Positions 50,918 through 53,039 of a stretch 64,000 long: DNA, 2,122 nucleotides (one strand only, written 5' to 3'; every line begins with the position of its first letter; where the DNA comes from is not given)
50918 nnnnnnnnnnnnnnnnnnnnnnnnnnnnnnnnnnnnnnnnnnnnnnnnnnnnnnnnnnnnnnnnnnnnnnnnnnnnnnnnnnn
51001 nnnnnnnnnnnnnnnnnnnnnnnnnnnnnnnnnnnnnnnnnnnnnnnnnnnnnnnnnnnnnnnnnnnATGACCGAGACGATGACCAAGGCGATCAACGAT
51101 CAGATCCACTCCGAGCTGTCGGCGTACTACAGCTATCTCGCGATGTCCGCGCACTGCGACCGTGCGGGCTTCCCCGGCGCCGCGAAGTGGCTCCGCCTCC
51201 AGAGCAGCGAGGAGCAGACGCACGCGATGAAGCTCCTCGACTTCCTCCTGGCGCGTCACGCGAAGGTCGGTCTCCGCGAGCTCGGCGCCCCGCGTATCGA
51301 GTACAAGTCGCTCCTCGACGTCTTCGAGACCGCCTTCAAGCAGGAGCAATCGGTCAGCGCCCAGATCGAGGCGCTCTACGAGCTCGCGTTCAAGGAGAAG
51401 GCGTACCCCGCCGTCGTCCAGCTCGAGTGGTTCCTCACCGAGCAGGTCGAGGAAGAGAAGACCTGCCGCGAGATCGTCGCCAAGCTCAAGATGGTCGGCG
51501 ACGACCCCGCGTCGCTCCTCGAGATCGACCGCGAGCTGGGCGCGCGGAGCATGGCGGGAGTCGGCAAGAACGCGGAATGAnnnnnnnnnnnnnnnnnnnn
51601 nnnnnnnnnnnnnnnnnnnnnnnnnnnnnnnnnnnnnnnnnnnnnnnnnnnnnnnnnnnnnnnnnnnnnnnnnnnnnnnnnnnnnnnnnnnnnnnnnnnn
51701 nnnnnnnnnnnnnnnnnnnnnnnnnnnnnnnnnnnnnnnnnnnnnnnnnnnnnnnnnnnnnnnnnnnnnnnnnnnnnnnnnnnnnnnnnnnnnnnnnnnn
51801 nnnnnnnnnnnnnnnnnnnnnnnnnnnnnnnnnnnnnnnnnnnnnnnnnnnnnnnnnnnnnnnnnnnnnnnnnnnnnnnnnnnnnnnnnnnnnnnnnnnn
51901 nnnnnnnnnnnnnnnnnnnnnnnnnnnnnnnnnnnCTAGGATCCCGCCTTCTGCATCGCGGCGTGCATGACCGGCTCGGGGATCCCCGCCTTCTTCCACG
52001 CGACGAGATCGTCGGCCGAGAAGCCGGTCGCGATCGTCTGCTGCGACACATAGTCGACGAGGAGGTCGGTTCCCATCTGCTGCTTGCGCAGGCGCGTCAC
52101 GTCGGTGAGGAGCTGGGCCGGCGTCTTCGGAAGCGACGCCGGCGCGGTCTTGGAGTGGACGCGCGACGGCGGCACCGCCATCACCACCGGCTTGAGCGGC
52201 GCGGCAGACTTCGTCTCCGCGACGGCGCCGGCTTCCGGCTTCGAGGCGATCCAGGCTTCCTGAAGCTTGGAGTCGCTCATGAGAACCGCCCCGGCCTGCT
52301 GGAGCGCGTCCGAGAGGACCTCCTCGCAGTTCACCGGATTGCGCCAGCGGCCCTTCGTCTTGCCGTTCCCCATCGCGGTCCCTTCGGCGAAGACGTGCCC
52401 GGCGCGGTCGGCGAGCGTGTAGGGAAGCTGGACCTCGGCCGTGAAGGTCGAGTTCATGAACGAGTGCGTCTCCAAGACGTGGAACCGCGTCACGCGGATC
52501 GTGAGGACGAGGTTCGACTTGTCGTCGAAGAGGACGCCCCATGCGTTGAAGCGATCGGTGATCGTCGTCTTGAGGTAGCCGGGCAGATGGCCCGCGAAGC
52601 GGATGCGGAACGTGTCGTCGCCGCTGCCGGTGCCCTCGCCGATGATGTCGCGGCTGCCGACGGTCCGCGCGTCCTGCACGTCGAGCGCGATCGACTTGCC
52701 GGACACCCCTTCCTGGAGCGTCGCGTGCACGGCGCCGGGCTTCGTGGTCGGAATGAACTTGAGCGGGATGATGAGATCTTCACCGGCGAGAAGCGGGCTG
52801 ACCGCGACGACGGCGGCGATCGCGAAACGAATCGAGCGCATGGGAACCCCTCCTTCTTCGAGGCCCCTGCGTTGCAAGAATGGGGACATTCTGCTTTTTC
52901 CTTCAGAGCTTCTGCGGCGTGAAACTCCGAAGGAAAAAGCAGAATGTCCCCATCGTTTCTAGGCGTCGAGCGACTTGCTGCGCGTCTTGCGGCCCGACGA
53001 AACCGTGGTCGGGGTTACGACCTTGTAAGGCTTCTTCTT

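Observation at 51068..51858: Ferritin co-transcribed with a 68-codon exported Gly8/Cys6 mini-protein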

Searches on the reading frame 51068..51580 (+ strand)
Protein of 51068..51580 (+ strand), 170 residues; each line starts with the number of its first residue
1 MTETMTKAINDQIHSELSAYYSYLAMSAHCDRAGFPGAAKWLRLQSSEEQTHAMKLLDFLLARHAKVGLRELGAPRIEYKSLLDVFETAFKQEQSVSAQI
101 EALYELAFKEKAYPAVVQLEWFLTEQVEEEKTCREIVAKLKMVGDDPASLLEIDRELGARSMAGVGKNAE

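Call 3: search_protein_families(library=pfam, proteins=[window:51068-51580:+], max_evalue=1)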
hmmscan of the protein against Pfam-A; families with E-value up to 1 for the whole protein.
window:51068-51580:+ (170 aa): 3 families
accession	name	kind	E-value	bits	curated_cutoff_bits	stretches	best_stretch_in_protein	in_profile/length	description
PF00210.30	Ferritin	-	9.1e-36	123.3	24.5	1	7-142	2-141/142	Ferritin-like domain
PF02915.23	Rubrerythrin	-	3.5e-05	24.7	22.8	1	11-117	5-116/137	Rubrerythrin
PF12840.13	HTH_20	-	0.1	13.1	27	1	131-165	4-35/51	Helix-turn-helix domain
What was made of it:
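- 51068..51580 (+): Non-heme ferritin CDS (170 aa). It is the upstream neighbour, not part of a conserved unit with the mini-gene. Pfam PF00210 E 9e-36 (call 3).
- On Ferritin (upstream gene 51068-51580): PF00210 E 9e-36, 123 bits against 24.5 (call 3).
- Checked: Ferritin CDS 51068-51580: Pfam Ferritin E 9e-36 (call 3).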

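Call 4: search_protein_families(library=ncbifam, proteins=[window:51068-51580:+], max_evalue=1)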
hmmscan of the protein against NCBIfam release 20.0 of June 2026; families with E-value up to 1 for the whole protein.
window:51068-51580:+ (170 aa): 4 families
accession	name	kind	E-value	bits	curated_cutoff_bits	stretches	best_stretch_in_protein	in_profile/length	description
NF007638.0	PRK10304.1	equivalog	6.8e-28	97.7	178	1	4-159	5-160/165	non-heme ferritin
NF011597.0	PRK15022.1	equivalog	4.7e-09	36.3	154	1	2-107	3-108/167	non-heme ferritin-like protein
TIGR04535.1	ferrit_encaps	subfamily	0.0096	15.9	125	1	3-89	13-94/114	encapsulin-associated ferritin-like protein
TIGR00754.1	bfr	equivalog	0.03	14.3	125.55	1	5-125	7-126/157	bacterioferritin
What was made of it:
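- On Ferritin (upstream gene 51068-51580): The NCBIfam non-heme ferritin equivalog scores 97.7 bits, below its 178 cutoff (call 4).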

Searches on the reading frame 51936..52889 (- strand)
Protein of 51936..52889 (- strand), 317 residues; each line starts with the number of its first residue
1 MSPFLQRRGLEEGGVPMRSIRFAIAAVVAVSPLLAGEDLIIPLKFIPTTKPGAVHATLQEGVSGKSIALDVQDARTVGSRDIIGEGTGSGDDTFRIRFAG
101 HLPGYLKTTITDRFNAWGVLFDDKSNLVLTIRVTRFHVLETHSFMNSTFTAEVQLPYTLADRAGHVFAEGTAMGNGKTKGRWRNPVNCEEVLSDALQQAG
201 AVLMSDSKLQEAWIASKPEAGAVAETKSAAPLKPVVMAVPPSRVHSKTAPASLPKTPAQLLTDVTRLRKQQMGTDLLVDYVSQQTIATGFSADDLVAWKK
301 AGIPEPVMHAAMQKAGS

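Call 3: search_protein_families(library=pfam, proteins=[window:51936-52889:-], max_evalue=1)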
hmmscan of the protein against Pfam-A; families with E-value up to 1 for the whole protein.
window:51936-52889:- (317 aa): 1 family
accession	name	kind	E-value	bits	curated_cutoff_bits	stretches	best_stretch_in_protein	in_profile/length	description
PF03923.18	Lipoprotein_16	-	5.7e-06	26.6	25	1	57-212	6-157/159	Uncharacterized lipoprotein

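Call 4: search_protein_families(library=ncbifam, proteins=[window:51936-52889:-], max_evalue=1)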
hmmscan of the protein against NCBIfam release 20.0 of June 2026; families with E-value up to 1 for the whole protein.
window:51936-52889:- (317 aa): 1 family
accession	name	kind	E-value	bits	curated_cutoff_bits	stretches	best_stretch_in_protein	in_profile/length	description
NF005111.0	PRK06545.2-3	equivalog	0.024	13.6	344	1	196-270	32-107/371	prephenate dehydrogenase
